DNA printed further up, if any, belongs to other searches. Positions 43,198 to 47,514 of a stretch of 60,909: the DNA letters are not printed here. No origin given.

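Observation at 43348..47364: GlnE carrying N-terminal tandem ACT domains (GlnD-like sensor fused to the glutamine synthetase adenylyltransferase)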

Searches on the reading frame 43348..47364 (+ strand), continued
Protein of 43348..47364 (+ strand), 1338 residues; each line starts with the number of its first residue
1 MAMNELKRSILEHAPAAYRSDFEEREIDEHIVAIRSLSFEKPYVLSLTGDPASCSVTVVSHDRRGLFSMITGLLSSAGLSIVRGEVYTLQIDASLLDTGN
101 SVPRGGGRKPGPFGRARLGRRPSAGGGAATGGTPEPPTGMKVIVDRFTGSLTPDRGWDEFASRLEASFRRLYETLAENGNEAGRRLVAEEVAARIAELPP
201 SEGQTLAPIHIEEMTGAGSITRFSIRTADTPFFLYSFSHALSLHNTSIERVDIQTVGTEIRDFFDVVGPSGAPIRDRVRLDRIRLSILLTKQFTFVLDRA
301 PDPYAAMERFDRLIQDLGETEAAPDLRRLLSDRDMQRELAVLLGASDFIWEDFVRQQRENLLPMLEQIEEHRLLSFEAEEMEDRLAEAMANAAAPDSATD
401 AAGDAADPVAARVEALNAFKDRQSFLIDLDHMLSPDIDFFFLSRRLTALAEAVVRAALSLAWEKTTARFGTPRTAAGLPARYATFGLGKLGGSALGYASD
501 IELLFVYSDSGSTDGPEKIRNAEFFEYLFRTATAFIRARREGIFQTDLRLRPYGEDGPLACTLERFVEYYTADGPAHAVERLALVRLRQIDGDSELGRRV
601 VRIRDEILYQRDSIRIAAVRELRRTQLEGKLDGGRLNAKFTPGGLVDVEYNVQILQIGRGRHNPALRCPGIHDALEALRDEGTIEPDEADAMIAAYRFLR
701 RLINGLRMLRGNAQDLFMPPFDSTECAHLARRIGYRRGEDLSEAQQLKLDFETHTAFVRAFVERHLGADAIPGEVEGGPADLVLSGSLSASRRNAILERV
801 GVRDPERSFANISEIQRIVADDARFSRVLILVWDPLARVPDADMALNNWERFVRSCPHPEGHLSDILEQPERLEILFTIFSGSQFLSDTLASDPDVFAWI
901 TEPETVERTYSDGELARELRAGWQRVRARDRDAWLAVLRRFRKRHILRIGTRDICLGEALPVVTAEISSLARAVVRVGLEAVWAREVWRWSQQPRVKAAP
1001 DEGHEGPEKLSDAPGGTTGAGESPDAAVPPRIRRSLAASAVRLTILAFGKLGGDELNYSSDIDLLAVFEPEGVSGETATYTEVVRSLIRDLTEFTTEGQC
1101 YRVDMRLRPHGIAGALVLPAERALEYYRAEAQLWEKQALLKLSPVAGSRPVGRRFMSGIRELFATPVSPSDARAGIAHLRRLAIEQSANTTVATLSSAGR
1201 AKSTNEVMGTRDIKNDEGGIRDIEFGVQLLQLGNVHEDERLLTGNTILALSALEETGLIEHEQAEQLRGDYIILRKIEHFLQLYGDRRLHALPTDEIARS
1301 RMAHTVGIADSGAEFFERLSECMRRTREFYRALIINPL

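Call 15: search_solved_structures(query=window:43348-47364:+, max_evalue=0.01, show_alignments=3)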
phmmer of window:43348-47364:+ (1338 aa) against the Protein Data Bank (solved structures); distinct sequences matched with E-value up to 0.01: 2.
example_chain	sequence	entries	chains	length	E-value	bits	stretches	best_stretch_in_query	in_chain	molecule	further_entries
1v4a_A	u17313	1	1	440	3.5e-36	127.6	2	443-595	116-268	Glutamate-ammonia-ligase adenylyltransferase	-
3k7d_A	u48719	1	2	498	8.7e-33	116.3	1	442-707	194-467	Glutamate-ammonia-ligase adenylyltransferase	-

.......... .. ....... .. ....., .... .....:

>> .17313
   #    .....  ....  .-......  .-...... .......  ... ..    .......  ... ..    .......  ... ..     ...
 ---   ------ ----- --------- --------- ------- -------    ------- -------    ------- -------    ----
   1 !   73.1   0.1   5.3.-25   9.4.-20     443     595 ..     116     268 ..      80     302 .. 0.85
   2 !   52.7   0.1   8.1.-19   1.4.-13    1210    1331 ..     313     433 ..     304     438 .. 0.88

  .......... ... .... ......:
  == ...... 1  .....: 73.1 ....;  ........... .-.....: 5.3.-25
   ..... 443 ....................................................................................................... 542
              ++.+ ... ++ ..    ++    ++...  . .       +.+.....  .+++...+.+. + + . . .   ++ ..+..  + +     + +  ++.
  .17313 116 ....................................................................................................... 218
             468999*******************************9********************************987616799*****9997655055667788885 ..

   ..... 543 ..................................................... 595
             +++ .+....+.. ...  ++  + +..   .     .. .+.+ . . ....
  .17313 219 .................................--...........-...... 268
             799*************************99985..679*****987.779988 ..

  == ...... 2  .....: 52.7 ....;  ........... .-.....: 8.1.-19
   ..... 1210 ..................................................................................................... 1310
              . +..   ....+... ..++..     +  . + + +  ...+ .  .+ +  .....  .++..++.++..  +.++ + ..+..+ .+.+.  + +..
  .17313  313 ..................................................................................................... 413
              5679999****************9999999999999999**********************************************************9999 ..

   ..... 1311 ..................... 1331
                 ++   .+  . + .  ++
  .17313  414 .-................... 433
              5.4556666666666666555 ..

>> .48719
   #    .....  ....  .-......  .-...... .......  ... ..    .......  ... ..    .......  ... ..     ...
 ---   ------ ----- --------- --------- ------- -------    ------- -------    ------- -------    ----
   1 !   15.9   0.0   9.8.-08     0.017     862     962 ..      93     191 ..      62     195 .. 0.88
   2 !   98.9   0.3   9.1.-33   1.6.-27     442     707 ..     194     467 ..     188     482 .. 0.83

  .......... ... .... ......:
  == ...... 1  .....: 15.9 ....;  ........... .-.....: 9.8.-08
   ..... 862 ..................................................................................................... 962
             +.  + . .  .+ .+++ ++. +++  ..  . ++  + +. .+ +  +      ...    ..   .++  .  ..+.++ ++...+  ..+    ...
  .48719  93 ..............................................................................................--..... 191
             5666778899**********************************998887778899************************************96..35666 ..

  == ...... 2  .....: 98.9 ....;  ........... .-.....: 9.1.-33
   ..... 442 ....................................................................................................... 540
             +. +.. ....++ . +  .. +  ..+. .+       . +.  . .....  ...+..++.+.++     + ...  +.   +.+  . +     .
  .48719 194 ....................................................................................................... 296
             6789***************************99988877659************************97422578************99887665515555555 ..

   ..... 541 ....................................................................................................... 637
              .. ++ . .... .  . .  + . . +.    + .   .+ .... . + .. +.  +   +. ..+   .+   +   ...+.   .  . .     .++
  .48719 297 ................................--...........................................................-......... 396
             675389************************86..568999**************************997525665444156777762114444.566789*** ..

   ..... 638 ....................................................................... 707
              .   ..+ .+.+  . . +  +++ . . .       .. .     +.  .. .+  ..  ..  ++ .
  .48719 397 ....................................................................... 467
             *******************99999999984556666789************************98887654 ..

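Call 33: find_encoding_contigs(protein=P0119, flank=10000, max_places=2)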
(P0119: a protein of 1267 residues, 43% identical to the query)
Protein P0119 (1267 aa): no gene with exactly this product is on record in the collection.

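Call 34: find_encoding_contigs(protein=P0025, flank=10000, max_places=2)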
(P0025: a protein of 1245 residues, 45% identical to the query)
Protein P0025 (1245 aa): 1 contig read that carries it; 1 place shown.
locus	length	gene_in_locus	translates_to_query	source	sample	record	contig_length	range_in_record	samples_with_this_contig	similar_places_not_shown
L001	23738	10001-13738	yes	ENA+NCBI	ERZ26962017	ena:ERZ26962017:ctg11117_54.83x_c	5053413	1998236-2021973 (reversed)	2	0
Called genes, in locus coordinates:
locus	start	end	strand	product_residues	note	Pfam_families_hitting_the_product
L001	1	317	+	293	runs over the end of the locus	PF00005:ABC_tran, PF13304:AAA_21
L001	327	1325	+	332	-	PF01061:ABC2_membrane, PF12698:ABC2_membrane_3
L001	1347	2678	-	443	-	PF10396:TrmE_N, PF12631:MnmE_helical, PF01926:MMR_HSR1, PF02421:FeoB_N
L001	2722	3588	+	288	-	PF03009:GDPD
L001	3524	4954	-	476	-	-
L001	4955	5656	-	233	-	-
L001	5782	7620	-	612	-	-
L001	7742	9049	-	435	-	PF01546:Peptidase_M20, PF07687:M20_dimer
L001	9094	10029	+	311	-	PF09924:LPG_synthase_C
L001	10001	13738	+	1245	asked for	PF03710:GlnE, PF08335:GlnD_UR_UTase, PF03710:GlnE, PF08335:GlnD_UR_UTase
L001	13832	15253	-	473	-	PF03951:Gln-synt_N, PF00120:Gln-synt_C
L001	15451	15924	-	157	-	PF01066:CDP-OH_P_transf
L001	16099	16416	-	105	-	-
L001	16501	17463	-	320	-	-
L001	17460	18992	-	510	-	PF02074:Peptidase_M32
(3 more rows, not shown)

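Call 35: find_encoding_contigs(protein=P0061, flank=10000, max_places=2)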
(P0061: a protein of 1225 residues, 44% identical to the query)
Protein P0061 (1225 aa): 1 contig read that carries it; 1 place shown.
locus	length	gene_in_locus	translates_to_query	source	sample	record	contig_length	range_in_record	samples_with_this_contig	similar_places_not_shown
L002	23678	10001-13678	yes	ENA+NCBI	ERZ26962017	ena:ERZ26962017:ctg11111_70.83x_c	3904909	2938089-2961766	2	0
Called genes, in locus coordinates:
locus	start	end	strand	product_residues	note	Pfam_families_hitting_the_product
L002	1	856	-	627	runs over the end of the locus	PF01134:GIDA, PF07992:Pyr_redox_2 (faint), PF12831:FAD_oxidored, PF21680:GIDA_C_1st, PF13932:SAM_GIDA_C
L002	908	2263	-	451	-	PF10396:TrmE_N, PF12631:MnmE_helical, PF00350:Dynamin_N (faint), PF01926:MMR_HSR1, PF02421:FeoB_N, PF04548:AIG1 (weak)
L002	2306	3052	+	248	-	PF03009:GDPD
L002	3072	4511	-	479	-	-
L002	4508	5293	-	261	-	-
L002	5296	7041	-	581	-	-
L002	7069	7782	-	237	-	PF00106:adh_short, PF01370:Epimerase (weak), PF08659:KR, PF08643:DUF1776 (weak), PF13561:adh_short_C2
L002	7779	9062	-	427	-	PF01546:Peptidase_M20, PF07687:M20_dimer (weak)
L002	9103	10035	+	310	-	PF09924:LPG_synthase_C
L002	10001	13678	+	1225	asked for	PF01842:ACT (faint), PF03710:GlnE, PF08335:GlnD_UR_UTase, PF03710:GlnE, PF08335:GlnD_UR_UTase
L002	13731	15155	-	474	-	PF03951:Gln-synt_N, PF00120:Gln-synt_C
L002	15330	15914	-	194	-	PF01066:CDP-OH_P_transf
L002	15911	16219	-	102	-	-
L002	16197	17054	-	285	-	-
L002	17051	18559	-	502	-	PF02074:Peptidase_M32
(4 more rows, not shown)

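Call 75: list_cluster_members(proteins=[P0001, P0236, P0248, P0139, P0222, P0258])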
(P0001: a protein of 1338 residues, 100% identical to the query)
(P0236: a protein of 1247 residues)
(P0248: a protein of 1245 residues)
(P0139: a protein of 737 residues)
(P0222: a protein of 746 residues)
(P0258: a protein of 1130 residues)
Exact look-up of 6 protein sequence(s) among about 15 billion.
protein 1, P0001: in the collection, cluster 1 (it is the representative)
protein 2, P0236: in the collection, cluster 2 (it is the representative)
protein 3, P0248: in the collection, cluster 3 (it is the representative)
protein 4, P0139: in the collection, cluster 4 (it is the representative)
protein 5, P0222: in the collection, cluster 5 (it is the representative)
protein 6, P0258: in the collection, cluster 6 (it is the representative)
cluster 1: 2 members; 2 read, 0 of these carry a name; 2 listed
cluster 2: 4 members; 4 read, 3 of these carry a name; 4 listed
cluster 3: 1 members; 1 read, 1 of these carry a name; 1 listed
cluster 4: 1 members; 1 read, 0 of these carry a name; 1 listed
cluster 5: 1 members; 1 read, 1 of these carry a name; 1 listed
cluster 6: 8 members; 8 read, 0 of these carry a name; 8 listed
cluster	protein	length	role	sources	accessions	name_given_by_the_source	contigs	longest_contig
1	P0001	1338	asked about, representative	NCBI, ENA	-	-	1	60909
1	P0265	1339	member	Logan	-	-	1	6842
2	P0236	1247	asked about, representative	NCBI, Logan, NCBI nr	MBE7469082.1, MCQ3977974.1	MAG: glutamine synthetase adenylyltransferase [Anaerolineae bacterium] | ACT domain-containing protein [Anaerolineales bacterium]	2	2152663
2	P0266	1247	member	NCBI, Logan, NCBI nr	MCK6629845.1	MAG: ACT domain-containing protein [Anaerolineae bacterium] | ACT domain-containing protein [Anaerolineae bacterium]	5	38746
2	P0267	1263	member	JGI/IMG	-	glutamate-ammonia-ligase adenylyltransferase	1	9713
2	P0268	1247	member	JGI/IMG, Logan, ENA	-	-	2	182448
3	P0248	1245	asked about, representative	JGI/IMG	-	glutamate-ammonia-ligase adenylyltransferase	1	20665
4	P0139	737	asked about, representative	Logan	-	-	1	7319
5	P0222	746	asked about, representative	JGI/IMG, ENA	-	glutamate-ammonia-ligase adenylyltransferase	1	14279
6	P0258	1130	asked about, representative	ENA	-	-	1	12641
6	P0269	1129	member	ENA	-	-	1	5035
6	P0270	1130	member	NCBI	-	-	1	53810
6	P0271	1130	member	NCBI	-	-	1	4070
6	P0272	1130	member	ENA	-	-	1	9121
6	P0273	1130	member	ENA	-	-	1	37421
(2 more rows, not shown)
